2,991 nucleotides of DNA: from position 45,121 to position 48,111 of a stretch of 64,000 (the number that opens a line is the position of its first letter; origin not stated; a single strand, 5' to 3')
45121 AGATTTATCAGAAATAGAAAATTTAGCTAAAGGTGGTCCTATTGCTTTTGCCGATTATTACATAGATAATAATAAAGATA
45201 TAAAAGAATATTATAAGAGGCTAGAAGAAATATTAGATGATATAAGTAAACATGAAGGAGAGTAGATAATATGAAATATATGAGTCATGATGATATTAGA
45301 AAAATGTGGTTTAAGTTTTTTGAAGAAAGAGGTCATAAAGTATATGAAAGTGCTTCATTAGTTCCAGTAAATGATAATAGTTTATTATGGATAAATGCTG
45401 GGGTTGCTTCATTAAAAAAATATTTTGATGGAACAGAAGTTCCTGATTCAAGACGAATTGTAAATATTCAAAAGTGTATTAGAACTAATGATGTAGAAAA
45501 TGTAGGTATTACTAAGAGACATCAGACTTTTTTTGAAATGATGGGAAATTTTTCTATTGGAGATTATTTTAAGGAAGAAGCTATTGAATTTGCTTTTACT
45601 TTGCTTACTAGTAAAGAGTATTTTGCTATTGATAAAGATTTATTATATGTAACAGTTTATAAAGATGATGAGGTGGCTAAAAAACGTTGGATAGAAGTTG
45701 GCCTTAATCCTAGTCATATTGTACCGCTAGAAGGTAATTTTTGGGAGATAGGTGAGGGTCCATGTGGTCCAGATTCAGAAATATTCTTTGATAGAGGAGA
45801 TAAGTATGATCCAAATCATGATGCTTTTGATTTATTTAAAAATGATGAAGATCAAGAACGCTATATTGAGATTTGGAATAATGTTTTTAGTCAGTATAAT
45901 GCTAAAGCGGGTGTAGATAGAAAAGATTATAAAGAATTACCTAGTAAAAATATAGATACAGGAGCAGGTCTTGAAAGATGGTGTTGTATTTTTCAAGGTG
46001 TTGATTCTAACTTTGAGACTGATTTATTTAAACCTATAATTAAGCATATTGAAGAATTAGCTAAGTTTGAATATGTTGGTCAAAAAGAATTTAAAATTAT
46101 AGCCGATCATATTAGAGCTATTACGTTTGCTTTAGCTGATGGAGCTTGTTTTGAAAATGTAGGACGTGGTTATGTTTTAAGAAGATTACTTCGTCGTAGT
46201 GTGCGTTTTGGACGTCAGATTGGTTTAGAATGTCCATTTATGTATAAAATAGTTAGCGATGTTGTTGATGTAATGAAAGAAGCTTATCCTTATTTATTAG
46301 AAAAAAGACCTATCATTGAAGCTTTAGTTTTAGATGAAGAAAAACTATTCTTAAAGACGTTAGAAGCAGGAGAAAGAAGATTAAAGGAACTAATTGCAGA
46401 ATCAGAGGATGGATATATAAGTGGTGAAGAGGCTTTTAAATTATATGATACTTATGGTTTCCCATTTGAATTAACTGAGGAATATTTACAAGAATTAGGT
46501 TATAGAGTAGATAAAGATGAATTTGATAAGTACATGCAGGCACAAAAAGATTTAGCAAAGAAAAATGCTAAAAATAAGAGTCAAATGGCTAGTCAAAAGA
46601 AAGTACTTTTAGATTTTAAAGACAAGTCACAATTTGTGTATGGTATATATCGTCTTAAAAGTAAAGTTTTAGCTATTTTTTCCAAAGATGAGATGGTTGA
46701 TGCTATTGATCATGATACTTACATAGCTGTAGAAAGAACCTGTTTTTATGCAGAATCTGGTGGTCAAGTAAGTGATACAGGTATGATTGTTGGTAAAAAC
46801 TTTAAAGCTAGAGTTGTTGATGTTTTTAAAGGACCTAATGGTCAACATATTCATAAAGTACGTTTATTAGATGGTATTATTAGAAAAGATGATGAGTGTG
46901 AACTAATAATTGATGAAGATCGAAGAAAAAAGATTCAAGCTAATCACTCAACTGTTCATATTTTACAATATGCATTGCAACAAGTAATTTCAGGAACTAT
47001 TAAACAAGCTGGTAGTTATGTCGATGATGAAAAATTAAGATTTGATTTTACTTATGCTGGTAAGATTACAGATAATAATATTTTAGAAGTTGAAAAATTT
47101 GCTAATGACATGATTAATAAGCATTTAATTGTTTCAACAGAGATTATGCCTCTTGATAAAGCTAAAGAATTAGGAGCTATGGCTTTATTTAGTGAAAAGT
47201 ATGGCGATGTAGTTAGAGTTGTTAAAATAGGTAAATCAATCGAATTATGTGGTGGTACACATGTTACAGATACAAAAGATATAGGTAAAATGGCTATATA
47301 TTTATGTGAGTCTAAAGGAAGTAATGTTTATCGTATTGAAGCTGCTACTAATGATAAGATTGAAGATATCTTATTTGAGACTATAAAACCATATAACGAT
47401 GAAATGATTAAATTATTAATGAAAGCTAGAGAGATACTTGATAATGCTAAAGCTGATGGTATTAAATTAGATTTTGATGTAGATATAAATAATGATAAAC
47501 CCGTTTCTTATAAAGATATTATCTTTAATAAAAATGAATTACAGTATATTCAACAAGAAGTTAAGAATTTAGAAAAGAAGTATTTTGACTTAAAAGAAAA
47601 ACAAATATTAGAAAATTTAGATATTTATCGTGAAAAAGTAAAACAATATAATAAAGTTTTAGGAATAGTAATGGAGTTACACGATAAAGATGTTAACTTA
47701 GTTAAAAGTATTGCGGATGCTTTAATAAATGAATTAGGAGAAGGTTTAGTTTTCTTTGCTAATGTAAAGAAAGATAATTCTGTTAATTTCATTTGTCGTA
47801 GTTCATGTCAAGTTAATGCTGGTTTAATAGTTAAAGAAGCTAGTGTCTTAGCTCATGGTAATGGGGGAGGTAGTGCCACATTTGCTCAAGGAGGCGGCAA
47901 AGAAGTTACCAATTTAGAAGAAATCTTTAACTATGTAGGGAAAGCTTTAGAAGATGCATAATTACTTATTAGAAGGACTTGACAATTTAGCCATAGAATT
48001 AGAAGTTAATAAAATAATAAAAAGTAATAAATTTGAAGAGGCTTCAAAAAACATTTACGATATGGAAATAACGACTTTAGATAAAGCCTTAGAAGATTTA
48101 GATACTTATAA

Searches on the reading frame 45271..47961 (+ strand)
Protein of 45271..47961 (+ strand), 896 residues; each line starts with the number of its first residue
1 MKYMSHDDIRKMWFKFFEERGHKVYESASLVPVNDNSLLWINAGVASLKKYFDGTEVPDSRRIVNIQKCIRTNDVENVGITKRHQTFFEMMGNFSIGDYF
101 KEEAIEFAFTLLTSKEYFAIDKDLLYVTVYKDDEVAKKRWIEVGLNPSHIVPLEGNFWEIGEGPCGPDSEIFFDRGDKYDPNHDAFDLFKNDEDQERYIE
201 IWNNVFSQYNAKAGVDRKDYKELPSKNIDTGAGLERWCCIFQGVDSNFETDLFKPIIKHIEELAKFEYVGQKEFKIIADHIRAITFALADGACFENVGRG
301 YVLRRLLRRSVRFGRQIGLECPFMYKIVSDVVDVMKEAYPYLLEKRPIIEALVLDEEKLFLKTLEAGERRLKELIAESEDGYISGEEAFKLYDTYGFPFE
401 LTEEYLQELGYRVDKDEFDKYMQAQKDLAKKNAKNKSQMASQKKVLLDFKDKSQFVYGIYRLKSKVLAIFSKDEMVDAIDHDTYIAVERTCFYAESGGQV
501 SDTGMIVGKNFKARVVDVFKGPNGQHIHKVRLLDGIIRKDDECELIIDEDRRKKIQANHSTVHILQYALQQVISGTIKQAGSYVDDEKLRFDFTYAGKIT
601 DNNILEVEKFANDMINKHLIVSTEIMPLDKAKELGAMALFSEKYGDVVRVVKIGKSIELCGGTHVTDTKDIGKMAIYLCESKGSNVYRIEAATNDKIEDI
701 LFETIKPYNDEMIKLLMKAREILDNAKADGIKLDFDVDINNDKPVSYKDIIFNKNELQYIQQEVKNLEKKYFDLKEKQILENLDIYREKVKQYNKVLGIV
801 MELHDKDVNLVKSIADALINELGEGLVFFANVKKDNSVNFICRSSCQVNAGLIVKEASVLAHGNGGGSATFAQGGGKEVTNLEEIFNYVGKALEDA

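Call 56: find_homologous_proteins(query=window:45271-47961:+, max_evalue=1e-100)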
Query window:45271-47961:+ (896 aa): 7998 proteins with E <= 1e-100 among 8000 candidates; the best 120 are listed.
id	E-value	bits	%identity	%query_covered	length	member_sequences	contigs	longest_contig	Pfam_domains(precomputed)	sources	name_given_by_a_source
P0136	0.0e+0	2026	100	100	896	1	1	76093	PF01411.25,PF07973.20,PF02272.25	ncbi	-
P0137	0.0e+0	1819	87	100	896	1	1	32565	PF01411.25,PF07973.20,PF02272.25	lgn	-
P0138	0.0e+0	1735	83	100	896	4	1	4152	PF01411.25,PF07973.20,PF02272.25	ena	-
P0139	0.0e+0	1735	83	100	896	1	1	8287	PF01411.25,PF07973.20,PF02272.25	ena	-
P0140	0.0e+0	1733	83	100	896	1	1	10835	PF01411.25,PF07973.20,PF02272.25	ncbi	-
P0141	0.0e+0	1709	82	100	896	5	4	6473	PF01411.25,PF07973.20,PF02272.25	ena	-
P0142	0.0e+0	1707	82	100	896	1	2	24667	PF01411.25,PF07973.20,PF02272.25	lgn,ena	-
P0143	0.0e+0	1704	82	100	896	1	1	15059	PF01411.25,PF07973.20,PF02272.25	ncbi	-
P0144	0.0e+0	1699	81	100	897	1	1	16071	PF01411.25,PF07973.20,PF02272.25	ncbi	-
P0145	0.0e+0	1680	81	100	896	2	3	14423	PF01411.25,PF07973.20,PF02272.25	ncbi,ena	-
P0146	0.0e+0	1661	79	100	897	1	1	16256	PF01411.25,PF07973.20,PF02272.25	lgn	-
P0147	0.0e+0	1660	79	100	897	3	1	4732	PF01411.25,PF07973.20,PF02272.25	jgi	jgi:alanyl-tRNA synthetase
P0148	0.0e+0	1659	79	100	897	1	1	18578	PF01411.25,PF07973.20,PF02272.25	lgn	-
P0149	0.0e+0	1658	79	100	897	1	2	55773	PF01411.25,PF07973.20,PF02272.25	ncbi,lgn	-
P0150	0.0e+0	1658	79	100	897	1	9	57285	PF01411.25,PF07973.20,PF02272.25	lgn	-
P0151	0.0e+0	1656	80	100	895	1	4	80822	PF01411.25,PF07973.20,PF02272.25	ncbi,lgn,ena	-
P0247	0.0e+0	1597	77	100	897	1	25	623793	PF01411.25,PF07973.20,PF02272.25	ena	-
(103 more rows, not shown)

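Call 57: find_encoding_contigs(protein=P0137, flank=10000, max_places=1)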
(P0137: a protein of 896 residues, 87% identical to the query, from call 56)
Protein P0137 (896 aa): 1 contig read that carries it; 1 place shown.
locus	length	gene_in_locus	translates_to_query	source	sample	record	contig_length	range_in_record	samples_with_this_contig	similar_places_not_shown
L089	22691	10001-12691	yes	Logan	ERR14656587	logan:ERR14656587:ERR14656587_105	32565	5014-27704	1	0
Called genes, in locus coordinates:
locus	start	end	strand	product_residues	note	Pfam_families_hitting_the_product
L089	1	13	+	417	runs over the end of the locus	PF13742:tRNA_anti_2, PF01336:tRNA_anti-codon, PF02601:Exonuc_VII_L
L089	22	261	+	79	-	-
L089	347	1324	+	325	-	PF13180:PDZ_2, PF17820:PDZ_6 (weak), PF05580:Peptidase_S55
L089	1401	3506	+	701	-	PF07963:N_methyl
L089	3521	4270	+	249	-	-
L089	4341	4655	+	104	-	-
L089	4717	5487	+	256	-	PF03419:Peptidase_U4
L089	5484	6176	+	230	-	PF04542:Sigma70_r2, PF04545:Sigma70_r4, PF01381:HTH_3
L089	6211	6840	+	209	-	PF00265:TK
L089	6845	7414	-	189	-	PF01205:Impact_N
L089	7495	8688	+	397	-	PF01594:AI-2E_transport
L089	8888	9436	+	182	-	PF21448:DNMK (faint)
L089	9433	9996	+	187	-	PF13238:AAA_18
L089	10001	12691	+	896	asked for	PF01411:tRNA-synt_2c, PF07973:tRNA_SAD, PF02272:DHHA1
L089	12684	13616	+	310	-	PF06144:DNA_pol3_delta, PF21694:DNA_pol3_delta_C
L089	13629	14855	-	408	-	PF05496:RuvB_N, PF00158:Sigma54_activat (faint), PF00004:AAA, PF07728:AAA_5 (weak), PF16193:AAA_assoc_2, PF12002:MgsA_C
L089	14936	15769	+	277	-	-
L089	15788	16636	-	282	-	PF01368:DHH (weak)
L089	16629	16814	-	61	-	-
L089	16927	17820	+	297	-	PF02899:Phage_int_SAM_1, PF13495:Phage_int_SAM_4 (weak), PF00589:Phage_integrase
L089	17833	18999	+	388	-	PF01676:Metalloenzyme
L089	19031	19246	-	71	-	-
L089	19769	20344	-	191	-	PF01719:Rep_OBD, PF21861:RepB_C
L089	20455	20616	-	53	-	-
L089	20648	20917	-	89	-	-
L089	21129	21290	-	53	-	-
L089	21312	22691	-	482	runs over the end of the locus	-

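Call 58: find_encoding_contigs(protein=P0151, flank=10000, max_places=1)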
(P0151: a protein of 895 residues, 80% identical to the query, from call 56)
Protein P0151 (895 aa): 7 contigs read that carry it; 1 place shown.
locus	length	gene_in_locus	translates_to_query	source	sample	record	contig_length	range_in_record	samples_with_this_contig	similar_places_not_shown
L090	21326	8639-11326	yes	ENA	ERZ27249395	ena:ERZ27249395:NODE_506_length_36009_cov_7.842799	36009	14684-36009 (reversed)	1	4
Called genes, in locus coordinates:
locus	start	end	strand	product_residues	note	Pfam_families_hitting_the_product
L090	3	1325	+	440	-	?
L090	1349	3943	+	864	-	PF13385:Laminin_G_3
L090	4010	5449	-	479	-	PF00587:tRNA-synt_2b, PF03129:HGTP_anticodon, PF09180:ProRS-C_1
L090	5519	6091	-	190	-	PF01205:Impact_N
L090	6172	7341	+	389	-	PF01594:AI-2E_transport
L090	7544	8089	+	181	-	PF21448:DNMK (faint)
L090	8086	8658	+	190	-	PF13238:AAA_18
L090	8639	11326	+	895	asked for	PF01411:tRNA-synt_2c, PF07973:tRNA_SAD, PF02272:DHHA1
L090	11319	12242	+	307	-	PF06144:DNA_pol3_delta, PF21694:DNA_pol3_delta_C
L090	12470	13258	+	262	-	PF01627:Hpt (weak), PF00072:Response_reg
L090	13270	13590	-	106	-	-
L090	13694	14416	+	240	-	PF20772:TACO1_YebC_N, PF01709:Transcrip_reg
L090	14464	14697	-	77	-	PF12844:HTH_19, PF13560:HTH_31, PF13443:HTH_26, PF01381:HTH_3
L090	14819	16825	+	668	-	-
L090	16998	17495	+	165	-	PF01966:HD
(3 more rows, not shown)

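Call 59: find_encoding_contigs(protein=P0247, flank=10000, max_places=1)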
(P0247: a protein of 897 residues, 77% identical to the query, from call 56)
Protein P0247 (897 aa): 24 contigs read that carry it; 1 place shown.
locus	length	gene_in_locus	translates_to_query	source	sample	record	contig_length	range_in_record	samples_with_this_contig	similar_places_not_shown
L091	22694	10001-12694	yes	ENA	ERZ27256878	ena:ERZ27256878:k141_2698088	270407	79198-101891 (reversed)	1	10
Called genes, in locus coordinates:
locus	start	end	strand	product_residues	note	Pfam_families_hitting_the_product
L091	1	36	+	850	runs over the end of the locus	PF01624:MutS_I, PF05188:MutS_II, PF05192:MutS_III, PF05190:MutS_IV, PF00488:MutS_V, PF27441:MutS_C (weak)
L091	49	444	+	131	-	-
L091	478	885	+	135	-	PF01029:NusB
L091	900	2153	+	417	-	PF13742:tRNA_anti_2, PF01336:tRNA_anti-codon, PF02601:Exonuc_VII_L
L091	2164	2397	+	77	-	PF02609:Exonuc_VII_S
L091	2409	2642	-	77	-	-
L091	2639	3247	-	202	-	-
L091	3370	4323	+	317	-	PF13180:PDZ_2 (faint), PF05580:Peptidase_S55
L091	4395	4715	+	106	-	-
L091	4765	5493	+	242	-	PF03419:Peptidase_U4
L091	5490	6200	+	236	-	PF04542:Sigma70_r2, PF04545:Sigma70_r4, PF01381:HTH_3 (weak)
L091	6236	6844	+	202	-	PF00265:TK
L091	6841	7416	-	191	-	PF01205:Impact_N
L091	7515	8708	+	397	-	PF01594:AI-2E_transport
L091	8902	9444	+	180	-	PF21448:DNMK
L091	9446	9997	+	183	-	PF13238:AAA_18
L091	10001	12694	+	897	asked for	PF01411:tRNA-synt_2c, PF07973:tRNA_SAD, PF02272:DHHA1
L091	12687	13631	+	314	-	PF06144:DNA_pol3_delta, PF21694:DNA_pol3_delta_C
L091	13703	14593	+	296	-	PF02899:Phage_int_SAM_1, PF13495:Phage_int_SAM_4 (faint), PF00589:Phage_integrase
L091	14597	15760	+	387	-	PF01676:Metalloenzyme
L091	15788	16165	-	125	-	-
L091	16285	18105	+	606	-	-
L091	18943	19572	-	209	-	PF14681:UPRTase, PF00156:Pribosyltran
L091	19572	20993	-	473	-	PF00860:Xan_ur_permease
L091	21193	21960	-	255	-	-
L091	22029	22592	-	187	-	-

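Call 74: search_protein_families(library=pfam, proteins=[L089:3521-4270:+, L091:4395-4715:+, L089:1401-3506:+], max_evalue=0.1)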
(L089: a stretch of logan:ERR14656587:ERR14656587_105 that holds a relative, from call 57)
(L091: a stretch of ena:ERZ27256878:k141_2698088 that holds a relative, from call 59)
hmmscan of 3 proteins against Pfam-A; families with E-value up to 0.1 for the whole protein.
L089:3521-4270:+ (249 aa): 2 families
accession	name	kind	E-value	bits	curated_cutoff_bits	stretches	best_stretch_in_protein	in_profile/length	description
PF05915.17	TMEM_230_134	-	0.045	14.3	26.8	1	2-32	44-74/119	Transmembrane proteins 230/134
PF13994.11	PgaD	-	0.075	13.5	27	0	9-73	77-140/148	PgaD-like protein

L091:4395-4715:+ (106 aa): 0 families

L089:1401-3506:+ (701 aa): 2 families
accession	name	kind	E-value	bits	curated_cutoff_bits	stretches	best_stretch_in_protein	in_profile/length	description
PF07963.17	N_methyl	-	1.8e-08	34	21.2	1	5-29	2-26/27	Prokaryotic N-terminal methylation motif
PF24893.1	DUF7743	-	0.007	16.5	27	1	259-361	1-101/120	Domain of unknown function (DUF7743)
